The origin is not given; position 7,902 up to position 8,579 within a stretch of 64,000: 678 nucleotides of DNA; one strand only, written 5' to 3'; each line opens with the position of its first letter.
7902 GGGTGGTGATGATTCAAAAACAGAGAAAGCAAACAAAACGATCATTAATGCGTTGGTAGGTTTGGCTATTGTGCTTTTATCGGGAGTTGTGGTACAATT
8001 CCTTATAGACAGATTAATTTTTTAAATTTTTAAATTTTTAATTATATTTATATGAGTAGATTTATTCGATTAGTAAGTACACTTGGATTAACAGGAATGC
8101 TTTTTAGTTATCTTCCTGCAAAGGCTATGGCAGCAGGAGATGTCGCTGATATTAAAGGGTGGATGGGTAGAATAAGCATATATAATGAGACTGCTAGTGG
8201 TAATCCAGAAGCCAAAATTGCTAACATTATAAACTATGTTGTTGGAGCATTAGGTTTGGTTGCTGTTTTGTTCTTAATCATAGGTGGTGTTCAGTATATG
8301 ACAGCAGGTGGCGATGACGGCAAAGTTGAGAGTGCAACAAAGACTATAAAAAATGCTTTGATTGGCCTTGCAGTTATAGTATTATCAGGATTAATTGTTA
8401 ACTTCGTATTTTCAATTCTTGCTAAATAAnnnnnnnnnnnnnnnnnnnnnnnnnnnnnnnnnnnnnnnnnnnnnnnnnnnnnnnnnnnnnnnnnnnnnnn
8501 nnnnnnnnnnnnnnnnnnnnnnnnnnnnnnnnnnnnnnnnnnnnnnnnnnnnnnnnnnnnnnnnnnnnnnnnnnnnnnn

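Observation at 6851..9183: Six tandem pilin-like paralogues with a conserved TM-hairpin core and hypervariable exposed N-terminal region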

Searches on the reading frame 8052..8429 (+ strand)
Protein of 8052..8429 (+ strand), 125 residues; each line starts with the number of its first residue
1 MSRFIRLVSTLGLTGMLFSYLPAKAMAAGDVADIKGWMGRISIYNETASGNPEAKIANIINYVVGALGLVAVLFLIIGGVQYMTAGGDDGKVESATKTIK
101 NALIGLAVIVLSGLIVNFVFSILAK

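Call 3: search_protein_families(library=pfam, proteins=[window:8052-8429:+], max_evalue=1)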
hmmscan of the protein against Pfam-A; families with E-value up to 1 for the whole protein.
window:8052-8429:+ (125 aa): 6 families
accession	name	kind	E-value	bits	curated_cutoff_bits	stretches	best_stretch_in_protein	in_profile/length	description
PF18895.5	T4SS_pilin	-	8.7e-14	51.8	26.6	1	56-119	9-71/71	Type IV secretion system pilin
PF04956.18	TrbC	-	0.011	16.4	27.9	1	50-118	35-97/98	TrbC/VIRB2 pilin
PF16943.10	T4SS_CagC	-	0.026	15.1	27.9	1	55-115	1-61/119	Cag pathogenicity island, type IV secretory system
PF19607.4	DUF6112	-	0.054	13.8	25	1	55-119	15-78/88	Family of unknown function (DUF6112)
PF02163.28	Peptidase_M50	-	0.062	13.1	27.2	1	73-123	52-95/221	Peptidase family M50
PF13273.12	DUF4064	-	0.12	13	32.1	1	59-125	7-82/102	Protein of unknown function (DUF4064)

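Call 9: search_protein_families(library=ncbifam, proteins=[window:8052-8429:+], max_evalue=0.1)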
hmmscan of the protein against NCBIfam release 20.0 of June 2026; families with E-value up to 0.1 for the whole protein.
window:8052-8429:+ (125 aa): 3 families
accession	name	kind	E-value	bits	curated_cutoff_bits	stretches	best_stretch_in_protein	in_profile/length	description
NF045849.1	ICE_MMCAP2_0565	equivalog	1.2e-09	37.7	40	1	56-122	13-79/80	Mbov_0395 family pilin-like conjugal transfer protein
NF038392.1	div_DrpB_YedR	equivalog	0.064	13.6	50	0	59-116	15-74/86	cell division protein DrpB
NF033925.0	pora_1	subfamily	0.092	12.7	50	0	8-34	14-40/42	PorA family porin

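Call 12: find_encoding_contigs(protein=window:8052-8429:+, flank=10000, max_places=6)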
Protein window:8052-8429:+ (125 aa): 11 contigs read that carry it; 6 places shown.
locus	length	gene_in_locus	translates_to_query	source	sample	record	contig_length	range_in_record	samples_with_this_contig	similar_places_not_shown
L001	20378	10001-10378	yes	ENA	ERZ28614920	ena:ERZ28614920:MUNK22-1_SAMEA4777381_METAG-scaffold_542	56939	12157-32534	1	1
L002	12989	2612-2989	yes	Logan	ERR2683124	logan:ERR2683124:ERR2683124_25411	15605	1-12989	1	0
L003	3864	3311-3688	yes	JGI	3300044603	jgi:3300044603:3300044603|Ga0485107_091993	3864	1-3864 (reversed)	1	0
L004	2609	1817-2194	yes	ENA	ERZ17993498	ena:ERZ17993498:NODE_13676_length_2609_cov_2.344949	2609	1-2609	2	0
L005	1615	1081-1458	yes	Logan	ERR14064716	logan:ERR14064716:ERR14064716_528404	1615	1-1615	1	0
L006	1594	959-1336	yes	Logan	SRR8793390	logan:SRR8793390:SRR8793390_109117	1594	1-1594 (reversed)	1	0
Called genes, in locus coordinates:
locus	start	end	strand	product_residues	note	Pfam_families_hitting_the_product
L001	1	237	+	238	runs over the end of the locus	PF07505:DUF5131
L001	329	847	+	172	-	PF01936:NYN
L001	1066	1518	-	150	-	PF08546:ApbA_C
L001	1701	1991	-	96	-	PF02558:ApbA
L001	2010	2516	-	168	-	PF01243:PNPOx_N (weak)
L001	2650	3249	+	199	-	PF02545:Maf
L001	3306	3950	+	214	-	PF00561:Abhydrolase_1 (weak), PF12146:Hydrolase_4 (faint), PF12695:Abhydrolase_5 (weak)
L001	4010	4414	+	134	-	PF18899:DUF5655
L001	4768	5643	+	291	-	PF01261:AP_endonuc_2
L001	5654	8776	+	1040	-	PF00580:UvrD-helicase, PF13245:AAA_19, PF13087:AAA_12 (faint), PF13361:UvrD_C, PF13538:UvrD_C_2 (weak), PF12705:PDDEXK_1, PF01930:Cas_Cas4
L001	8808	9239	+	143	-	PF18895:T4SS_pilin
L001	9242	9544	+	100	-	PF18895:T4SS_pilin (weak)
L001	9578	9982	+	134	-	PF18895:T4SS_pilin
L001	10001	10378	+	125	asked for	PF18895:T4SS_pilin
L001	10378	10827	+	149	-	PF18895:T4SS_pilin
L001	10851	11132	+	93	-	PF18895:T4SS_pilin (weak)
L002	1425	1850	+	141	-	PF18895:T4SS_pilin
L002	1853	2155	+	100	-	PF18895:T4SS_pilin (weak)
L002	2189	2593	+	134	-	PF18895:T4SS_pilin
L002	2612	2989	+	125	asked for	PF18895:T4SS_pilin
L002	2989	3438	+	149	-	PF18895:T4SS_pilin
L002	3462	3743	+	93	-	PF18895:T4SS_pilin (weak)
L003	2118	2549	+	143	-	PF18895:T4SS_pilin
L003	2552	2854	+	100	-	PF18895:T4SS_pilin (weak)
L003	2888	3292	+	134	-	PF18895:T4SS_pilin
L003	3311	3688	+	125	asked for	PF18895:T4SS_pilin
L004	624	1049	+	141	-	PF18895:T4SS_pilin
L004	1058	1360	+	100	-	PF18895:T4SS_pilin (weak)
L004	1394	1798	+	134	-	PF18895:T4SS_pilin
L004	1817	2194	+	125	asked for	PF18895:T4SS_pilin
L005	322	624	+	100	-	PF18895:T4SS_pilin (weak)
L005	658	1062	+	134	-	PF18895:T4SS_pilin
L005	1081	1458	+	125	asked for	PF18895:T4SS_pilin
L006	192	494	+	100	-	PF18895:T4SS_pilin (weak)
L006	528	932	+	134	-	PF18895:T4SS_pilin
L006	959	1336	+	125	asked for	PF18895:T4SS_pilin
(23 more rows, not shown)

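Call 13: find_homologous_proteins(query=window:8052-8426:+, max_evalue=0.001)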
Query window:8052-8426:+ (125 aa): 12 proteins with E <= 0.001 among 176 candidates.
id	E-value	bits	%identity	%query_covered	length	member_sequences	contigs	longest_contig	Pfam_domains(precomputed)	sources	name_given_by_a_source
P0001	7.3e-70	251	100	100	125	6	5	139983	PF18895.6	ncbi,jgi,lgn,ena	jgi:hypothetical protein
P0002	2.9e-66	239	95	100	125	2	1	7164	PF18895.6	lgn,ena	-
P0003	2.0e-32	130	53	100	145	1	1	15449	PF18895.6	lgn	-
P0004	2.5e-25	107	47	98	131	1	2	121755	PF18895.6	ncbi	-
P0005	1.3e-22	98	65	70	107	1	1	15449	PF18895.6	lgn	-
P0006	5.9e-19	86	59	65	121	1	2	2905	PF18895.6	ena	-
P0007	1.2e-18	85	44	92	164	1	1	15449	PF18895.6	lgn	-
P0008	2.3e-10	59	57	45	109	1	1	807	PF18895.6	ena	-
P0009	2.4e-10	59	56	53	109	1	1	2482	PF18895.6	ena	-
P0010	4.2e-10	58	37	86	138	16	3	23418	PF18895.6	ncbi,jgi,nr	ncbi:hypothetical protein KBI31_01735 [Patescibacteria group bacterium]|nr:hypothetical protein [Pat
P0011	1.8e-5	43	48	35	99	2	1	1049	PF18895.6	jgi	jgi:hypothetical protein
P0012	3.3e-4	39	34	50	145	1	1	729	PF18895.6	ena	-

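Call 14: find_encoding_contigs(protein=P0003, flank=10000, max_places=3)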
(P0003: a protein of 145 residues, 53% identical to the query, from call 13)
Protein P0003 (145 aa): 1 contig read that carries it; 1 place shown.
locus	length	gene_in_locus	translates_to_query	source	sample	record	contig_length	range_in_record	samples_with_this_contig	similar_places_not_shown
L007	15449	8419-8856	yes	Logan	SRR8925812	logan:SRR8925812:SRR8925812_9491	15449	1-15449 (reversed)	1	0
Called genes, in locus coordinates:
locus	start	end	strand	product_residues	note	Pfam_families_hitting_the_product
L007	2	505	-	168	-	?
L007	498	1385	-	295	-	PF07603:Lcl_C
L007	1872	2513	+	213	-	PF01966:HD (weak)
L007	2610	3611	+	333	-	PF01261:AP_endonuc_2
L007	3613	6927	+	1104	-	PF00580:UvrD-helicase, PF01443:Viral_helicase1 (faint), PF13245:AAA_19, PF13604:AAA_30 (faint), PF13361:UvrD_C, PF13538:UvrD_C_2 (weak), PF12705:PDDEXK_1, PF01930:Cas_Cas4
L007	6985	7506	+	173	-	PF18895:T4SS_pilin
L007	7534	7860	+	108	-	PF18895:T4SS_pilin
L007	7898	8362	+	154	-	PF18895:T4SS_pilin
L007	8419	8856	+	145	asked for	PF18895:T4SS_pilin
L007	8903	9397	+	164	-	PF18895:T4SS_pilin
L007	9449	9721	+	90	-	PF18895:T4SS_pilin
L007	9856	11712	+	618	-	PF08486:SpoIID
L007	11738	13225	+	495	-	PF13328:HD_4, PF04607:RelA_SpoT, PF02824:TGS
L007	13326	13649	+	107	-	PF18895:T4SS_pilin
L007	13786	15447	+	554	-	?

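Call 15: find_encoding_contigs(protein=P0004, flank=10000, max_places=3)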
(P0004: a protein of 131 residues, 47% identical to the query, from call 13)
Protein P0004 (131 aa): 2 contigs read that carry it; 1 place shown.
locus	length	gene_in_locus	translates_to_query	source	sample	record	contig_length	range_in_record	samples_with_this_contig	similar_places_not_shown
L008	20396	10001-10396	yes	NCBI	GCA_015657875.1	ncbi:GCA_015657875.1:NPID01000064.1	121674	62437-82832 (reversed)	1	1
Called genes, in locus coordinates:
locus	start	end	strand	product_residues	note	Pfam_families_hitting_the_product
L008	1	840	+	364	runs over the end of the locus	PF13207:AAA_17 (faint), PF00406:ADK (weak)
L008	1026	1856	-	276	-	-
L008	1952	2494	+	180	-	-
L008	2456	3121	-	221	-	PF03167:UDG (weak)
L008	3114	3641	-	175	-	PF01931:NTPase_I-T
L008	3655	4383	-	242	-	-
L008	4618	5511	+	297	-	PF01261:AP_endonuc_2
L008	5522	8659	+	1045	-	PF00580:UvrD-helicase, PF13245:AAA_19, PF13604:AAA_30 (faint), PF13087:AAA_12 (faint), PF13361:UvrD_C, PF13538:UvrD_C_2 (weak), PF12705:PDDEXK_1, PF01930:Cas_Cas4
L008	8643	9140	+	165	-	PF18895:T4SS_pilin (weak)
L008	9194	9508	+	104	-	PF18895:T4SS_pilin (weak)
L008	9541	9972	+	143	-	PF18895:T4SS_pilin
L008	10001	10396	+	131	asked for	PF18895:T4SS_pilin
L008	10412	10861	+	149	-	PF18895:T4SS_pilin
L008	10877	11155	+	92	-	PF18895:T4SS_pilin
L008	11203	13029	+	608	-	PF12072:RNase_Y_N (weak), PF08486:SpoIID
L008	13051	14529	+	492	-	PF13328:HD_4, PF04607:RelA_SpoT, PF02824:TGS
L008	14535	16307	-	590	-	PF13230:GATase_4 (weak), PF13522:GATase_6, PF13537:GATase_7, PF01380:SIS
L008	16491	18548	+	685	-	PF17191:RecG_wedge, PF00270:DEAD, PF04851:ResIII, PF00271:Helicase_C, PF22590:Cas3-like_C_2 (weak), PF19833:RecG_dom3_C (weak)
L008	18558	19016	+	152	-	PF00588:SpoU_methylase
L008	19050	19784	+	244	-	PF03602:Cons_hypoth95, PF05175:MTS, PF13847:Methyltransf_31 (weak)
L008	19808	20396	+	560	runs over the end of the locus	PF06418:CTP_synth_N, PF00117:GATase, PF07722:Peptidase_C26 (faint)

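Call 16: find_encoding_contigs(protein=P0010, flank=10000, max_places=3)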
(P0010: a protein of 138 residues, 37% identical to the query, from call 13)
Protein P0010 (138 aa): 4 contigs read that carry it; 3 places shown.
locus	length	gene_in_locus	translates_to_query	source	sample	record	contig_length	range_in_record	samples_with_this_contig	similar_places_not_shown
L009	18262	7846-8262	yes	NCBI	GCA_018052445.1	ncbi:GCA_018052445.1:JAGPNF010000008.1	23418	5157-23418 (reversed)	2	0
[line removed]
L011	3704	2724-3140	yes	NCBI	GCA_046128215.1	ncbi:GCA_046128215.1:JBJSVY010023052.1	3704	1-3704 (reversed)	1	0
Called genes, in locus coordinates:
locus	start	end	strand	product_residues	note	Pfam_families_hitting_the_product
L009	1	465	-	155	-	?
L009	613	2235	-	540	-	PF00118:Cpn60_TCP1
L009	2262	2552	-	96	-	PF00166:Cpn10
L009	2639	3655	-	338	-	PF00044:Gp_dh_N, PF02800:Gp_dh_C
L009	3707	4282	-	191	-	PF00406:ADK (faint), PF13189:Cytidylate_kin2, PF13207:AAA_17, PF13238:AAA_18, PF02224:Cytidylate_kin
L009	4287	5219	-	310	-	PF01479:S4, PF00849:PseudoU_synth_2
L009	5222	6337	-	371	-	PF00534:Glycos_transf_1, PF13692:Glyco_trans_1_4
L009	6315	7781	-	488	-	PF01943:Polysacc_synt, PF13440:Polysacc_synt_3, PF03023:MurJ (faint)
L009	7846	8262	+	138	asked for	PF18895:T4SS_pilin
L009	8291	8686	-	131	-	PF18895:T4SS_pilin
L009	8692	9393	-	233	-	PF04956:TrbC (faint), PF18895:T4SS_pilin (weak)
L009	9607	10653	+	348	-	PF00814:TsaD, PF22521:HypF_C_2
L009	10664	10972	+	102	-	-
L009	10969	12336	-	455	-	PF02878:PGM_PMM_I, PF02879:PGM_PMM_II, PF02880:PGM_PMM_III, PF00408:PGM_PMM_IV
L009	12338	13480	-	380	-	PF26514:DUF8173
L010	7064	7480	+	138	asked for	PF18895:T4SS_pilin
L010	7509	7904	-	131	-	PF18895:T4SS_pilin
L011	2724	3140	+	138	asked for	PF18895:T4SS_pilin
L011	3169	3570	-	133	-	PF18895:T4SS_pilin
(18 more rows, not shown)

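Call 45: find_homologous_proteins(query=A4, max_evalue=0.001)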
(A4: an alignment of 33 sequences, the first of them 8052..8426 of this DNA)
Query A4 (33 sequences) (125 aa, profile of the alignment): 194 proteins with E <= 0.001 among 6597 candidates; the best 120 are listed.
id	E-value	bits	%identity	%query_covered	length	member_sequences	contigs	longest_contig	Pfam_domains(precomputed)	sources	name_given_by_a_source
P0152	1.3e-32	131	37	90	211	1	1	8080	PF18895.6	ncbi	-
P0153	4.7e-32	129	42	57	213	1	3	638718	PF18895.6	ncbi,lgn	ncbi:MAG: hypothetical protein WD603_00280 [Patescibacteria group bacterium]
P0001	4.5e-30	123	100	100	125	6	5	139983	PF18895.6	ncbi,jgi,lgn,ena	jgi:hypothetical protein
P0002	6.8e-30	122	95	100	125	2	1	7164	PF18895.6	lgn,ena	-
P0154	2.0e-29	120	44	38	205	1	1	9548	PF18895.6,PF04956.19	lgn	-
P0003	9.7e-29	118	53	100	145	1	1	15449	PF18895.6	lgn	-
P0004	1.6e-28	118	47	98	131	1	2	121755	PF18895.6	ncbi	-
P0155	1.8e-28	117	34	55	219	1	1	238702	PF18895.6,PF19607.5,PF04956.19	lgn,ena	-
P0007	2.1e-28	117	44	92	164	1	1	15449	PF18895.6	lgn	-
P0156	4.6e-27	113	35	44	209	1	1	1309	PF18895.6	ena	-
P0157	8.0e-25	106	-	-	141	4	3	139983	PF18895.6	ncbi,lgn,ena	-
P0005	9.9e-25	105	65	70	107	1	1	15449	PF18895.6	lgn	-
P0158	1.9e-24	104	-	-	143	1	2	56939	PF18895.6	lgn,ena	-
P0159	2.7e-24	104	-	-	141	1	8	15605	PF18895.6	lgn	-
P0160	4.2e-24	103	36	54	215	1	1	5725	PF18895.6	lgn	-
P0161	8.3e-24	102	71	6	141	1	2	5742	PF18895.6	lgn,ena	-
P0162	8.9e-24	102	71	6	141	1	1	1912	PF18895.6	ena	-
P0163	9.1e-24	102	39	35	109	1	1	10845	PF18895.6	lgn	-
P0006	1.3e-23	102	59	65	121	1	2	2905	PF18895.6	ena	-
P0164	1.7e-23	101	71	6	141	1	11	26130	PF18895.6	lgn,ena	-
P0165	3.0e-23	101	31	49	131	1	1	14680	PF18895.6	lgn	-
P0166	5.4e-23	100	-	-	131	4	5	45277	PF18895.6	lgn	-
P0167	9.4e-23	99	31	35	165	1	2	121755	PF18895.6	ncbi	-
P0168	2.1e-22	98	41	98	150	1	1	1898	PF18895.6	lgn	-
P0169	4.0e-22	97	43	24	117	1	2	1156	PF18895.6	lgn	-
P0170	4.4e-22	97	34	35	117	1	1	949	PF18895.6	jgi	-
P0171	1.2e-21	95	28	65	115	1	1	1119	PF18895.6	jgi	jgi:hypothetical protein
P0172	1.4e-21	95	33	36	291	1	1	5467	PF18895.6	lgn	-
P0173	1.9e-21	95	27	59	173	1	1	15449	PF18895.6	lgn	-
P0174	3.0e-21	94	24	53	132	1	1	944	PF18895.6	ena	-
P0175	3.0e-21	94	29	84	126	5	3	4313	PF18895.6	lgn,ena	-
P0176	3.9e-21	94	-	-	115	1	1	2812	PF18895.6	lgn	-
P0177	5.9e-21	93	31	49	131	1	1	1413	PF18895.6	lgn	-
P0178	1.1e-20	92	-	-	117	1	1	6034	PF18895.6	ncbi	-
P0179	1.3e-20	92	31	83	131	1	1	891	PF18895.6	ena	-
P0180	2.0e-20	91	33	31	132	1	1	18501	PF18895.6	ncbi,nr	ncbi:hypothetical protein GF357_05290 [Candidatus Dojkabacteria bacterium]|nr:hypothetical protein [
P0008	2.0e-20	91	57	45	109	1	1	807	PF18895.6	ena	-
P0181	2.9e-20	91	40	98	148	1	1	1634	PF18895.6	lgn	-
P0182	3.3e-20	91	38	28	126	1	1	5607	PF18895.6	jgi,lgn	jgi:hypothetical protein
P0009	5.9e-20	90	56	53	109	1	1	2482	PF18895.6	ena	-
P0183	7.3e-20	90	24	53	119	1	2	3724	PF18895.6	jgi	-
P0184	9.8e-20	89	37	44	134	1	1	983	PF18895.6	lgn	-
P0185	1.4e-19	89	33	49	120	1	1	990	PF18895.6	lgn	-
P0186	3.6e-19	87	33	31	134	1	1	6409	PF18895.6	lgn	-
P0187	4.4e-19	87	48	17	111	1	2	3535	PF18895.6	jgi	jgi:hypothetical protein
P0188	6.1e-19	87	-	-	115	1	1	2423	PF18895.6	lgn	-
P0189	7.7e-19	86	48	17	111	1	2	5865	PF18895.6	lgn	-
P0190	8.0e-19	86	47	10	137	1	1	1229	PF18895.6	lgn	-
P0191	2.2e-18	85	23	53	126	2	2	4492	PF18895.6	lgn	-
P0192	2.4e-18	85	36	36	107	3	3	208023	PF18895.6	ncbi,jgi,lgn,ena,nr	ncbi:pilin [bacterium]|nr:pilin [bacterium]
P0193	4.7e-18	84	46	42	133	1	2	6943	PF18895.6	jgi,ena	-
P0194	5.3e-18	84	38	27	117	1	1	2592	PF18895.6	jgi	jgi:hypothetical protein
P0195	9.6e-18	83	-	-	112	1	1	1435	PF18895.6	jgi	jgi:hypothetical protein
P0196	2.1e-17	82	29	61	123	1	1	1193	PF18895.6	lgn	-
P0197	3.1e-17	81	38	27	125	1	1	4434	PF18895.6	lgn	-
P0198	3.2e-17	81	24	53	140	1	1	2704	PF18895.6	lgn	-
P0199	4.3e-17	81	30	48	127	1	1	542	PF18895.6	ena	-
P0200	1.7e-16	79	42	54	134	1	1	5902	PF18895.6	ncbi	-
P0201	1.8e-16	79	45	41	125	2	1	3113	PF18895.6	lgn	-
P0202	2.3e-16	78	48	42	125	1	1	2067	PF18895.6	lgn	-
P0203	4.3e-16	77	32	82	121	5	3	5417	PF18895.6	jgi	-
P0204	1.1e-15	76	38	34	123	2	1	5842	PF18895.6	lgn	-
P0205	1.4e-15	76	28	77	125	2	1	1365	PF18895.6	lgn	-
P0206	1.6e-15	76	33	26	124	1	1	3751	PF18895.6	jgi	jgi:hypothetical protein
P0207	1.9e-15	75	44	61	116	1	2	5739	PF18895.6,PF04956.19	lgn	-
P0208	2.0e-15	75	31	58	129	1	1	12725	PF18895.6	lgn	-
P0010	2.1e-15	75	37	86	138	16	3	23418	PF18895.6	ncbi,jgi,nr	ncbi:hypothetical protein KBI31_01735 [Patescibacteria group bacterium]|nr:hypothetical protein [Pat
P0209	2.3e-15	75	35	82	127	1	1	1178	PF18895.6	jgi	jgi:hypothetical protein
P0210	5.1e-15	74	46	42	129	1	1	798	PF18895.6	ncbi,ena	-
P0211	5.1e-15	74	39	56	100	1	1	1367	PF18895.6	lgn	-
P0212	9.4e-15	73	43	38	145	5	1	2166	PF18895.6,PF04956.19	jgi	-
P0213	9.5e-15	73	45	26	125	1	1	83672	PF18895.6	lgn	-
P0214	9.7e-15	73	43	64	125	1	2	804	PF18895.6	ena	-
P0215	1.1e-14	73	35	53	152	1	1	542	PF18895.6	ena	-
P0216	2.3e-14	72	52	42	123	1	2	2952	PF18895.6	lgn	-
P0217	2.7e-14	72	34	35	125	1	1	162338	PF18895.6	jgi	jgi:hypothetical protein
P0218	3.7e-14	71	28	49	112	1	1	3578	PF18895.6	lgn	-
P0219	4.1e-14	71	34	35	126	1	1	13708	PF18895.6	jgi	-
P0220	4.3e-14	71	39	53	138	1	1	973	PF18895.6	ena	-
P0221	4.5e-14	71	35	64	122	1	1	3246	PF18895.6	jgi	jgi:uncharacterized membrane protein YccC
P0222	6.3e-14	70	39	49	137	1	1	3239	PF18895.6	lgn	-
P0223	6.9e-14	70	31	94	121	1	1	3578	PF18895.6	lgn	-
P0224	7.2e-14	70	30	82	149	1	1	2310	PF18895.6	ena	-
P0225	1.0e-13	70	41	50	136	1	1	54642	PF18895.6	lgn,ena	-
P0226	1.0e-13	70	28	71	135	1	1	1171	PF18895.6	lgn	-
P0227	1.2e-13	69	29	84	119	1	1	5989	PF18895.6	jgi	-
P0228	1.2e-13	69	46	42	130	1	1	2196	PF18895.6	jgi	jgi:hypothetical protein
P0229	2.1e-13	69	35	98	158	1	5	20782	PF18895.6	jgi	-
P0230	2.2e-13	69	39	53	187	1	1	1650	PF18895.6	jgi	jgi:hypothetical protein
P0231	2.4e-13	69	35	98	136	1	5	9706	PF18895.6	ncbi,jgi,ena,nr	ncbi:MAG TPA: hypothetical protein PKH52_03760 [bacterium]|nr:hypothetical protein [bacterium]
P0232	3.1e-13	68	42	42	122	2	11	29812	PF18895.6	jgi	jgi:hypothetical protein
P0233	3.5e-13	68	31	78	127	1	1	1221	PF18895.6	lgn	-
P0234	3.7e-13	68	44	42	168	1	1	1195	PF18895.6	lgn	-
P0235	5.8e-13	67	45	41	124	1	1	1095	PF18895.6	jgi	jgi:hypothetical protein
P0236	6.0e-13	67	43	43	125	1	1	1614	PF18895.6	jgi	jgi:hypothetical protein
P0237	6.9e-13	67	34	98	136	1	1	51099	PF18895.6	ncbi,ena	-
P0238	7.2e-13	67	34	50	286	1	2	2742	PF18895.6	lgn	-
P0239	8.5e-13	67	42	42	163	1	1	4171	PF18895.6,PF04956.19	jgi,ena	-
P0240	9.5e-13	67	39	53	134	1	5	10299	PF18895.6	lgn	-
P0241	1.2e-12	66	33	82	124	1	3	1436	PF18895.6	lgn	-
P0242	1.2e-12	66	39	41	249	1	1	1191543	PF18895.6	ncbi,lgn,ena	-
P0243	1.3e-12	66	28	82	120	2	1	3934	PF18895.6,PF19607.5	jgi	jgi:ABC-type Fe3+ transport system permease subunit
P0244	1.3e-12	66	40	42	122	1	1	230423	PF18895.6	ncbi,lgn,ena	-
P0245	1.4e-12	66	40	42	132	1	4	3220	PF18895.6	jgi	jgi:hypothetical protein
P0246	1.6e-12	66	31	49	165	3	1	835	PF18895.6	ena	-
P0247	1.7e-12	66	33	49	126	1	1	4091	PF18895.6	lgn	-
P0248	1.7e-12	66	42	42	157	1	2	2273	PF18895.6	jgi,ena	-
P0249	1.9e-12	66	30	82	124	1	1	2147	PF18895.6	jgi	jgi:hypothetical protein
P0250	2.1e-12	65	42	40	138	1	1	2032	PF18895.6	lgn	-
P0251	2.2e-12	65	33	82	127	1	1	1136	PF18895.6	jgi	jgi:hypothetical protein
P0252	2.3e-12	65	30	87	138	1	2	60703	PF18895.6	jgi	jgi:hypothetical protein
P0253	2.6e-12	65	33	82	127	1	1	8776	PF18895.6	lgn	-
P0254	2.7e-12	65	41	49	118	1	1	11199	PF18895.6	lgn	-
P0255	3.1e-12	65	33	49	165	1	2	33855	PF18895.6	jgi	-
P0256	3.2e-12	65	42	42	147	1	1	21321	PF18895.6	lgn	-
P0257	3.4e-12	65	26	49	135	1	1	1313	PF18895.6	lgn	-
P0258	3.5e-12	65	35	74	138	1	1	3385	PF18895.6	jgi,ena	-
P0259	3.5e-12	65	34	49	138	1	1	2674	PF18895.6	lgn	-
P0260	3.6e-12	65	38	42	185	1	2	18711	PF18895.6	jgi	jgi:cbb3-type cytochrome oxidase subunit 3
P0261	4.0e-12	65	45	45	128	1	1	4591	PF18895.6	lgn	-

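Call 46: search_solved_structures(query=A4, max_evalue=10, show_alignments=3)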
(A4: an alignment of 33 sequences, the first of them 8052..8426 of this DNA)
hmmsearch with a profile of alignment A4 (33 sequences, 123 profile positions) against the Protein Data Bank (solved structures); distinct sequences matched with E-value up to 10: 0.

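Call 55: predict_structure(alignment_id=A5)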
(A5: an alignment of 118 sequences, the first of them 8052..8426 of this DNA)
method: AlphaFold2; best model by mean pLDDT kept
length: 125 residues; sequences in the alignment: 118
mean_pLDDT: 72.3   pTM: 0.53
mean pLDDT of the five models: 72.3, 71.0, 70.7, 70.6, 66.8
residues with pLDDT >= 90: 43; 70-90: 31; 50-70: 19; < 50: 32
segments of 3 or more residues with pLDDT < 50: 1-4, 15-18, 20-31
pLDDT, mean of each block of 10 residues (from residue 1): 48 49 43 50 51 76 87 93 92 94 94 88 81
secondary structure, 60 per line:
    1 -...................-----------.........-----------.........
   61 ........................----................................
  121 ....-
elements in order: H2-20 H32-40 H52-84 H89-124
